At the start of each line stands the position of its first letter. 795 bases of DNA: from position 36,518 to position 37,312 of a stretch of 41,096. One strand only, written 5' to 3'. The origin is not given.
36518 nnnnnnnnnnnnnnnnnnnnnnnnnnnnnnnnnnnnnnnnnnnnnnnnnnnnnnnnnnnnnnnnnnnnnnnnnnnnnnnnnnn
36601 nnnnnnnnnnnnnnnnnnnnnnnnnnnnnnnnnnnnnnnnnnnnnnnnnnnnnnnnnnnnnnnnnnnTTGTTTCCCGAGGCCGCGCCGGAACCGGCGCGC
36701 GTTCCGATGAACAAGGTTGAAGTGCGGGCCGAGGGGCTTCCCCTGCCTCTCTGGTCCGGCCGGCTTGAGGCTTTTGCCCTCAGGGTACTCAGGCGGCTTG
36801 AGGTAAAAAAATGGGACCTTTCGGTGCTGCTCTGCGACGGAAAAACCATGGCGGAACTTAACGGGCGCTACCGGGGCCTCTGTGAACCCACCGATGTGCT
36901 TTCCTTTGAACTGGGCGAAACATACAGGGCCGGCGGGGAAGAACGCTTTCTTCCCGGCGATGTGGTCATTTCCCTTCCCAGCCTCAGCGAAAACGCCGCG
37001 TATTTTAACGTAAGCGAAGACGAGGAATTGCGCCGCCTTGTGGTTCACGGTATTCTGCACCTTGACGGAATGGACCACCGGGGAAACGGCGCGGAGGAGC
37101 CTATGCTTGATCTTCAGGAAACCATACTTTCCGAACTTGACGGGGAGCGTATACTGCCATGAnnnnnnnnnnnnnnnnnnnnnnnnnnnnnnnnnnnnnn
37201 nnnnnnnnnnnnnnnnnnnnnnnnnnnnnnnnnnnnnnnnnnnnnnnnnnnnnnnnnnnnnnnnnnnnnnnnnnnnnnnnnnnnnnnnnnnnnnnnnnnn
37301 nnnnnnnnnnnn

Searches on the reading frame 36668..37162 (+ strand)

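Call 55: search_protein_families(library=pfam, proteins=[window:36668-37162:+], max_evalue=0.0001)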
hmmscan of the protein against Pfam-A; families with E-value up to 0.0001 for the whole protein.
window:36668-37162:+ (164 aa): 1 family
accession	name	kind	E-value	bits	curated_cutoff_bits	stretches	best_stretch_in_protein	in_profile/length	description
PF02130.23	YbeY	-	4e-26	91.8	25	1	47-157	26-129/129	Endoribonuclease YbeY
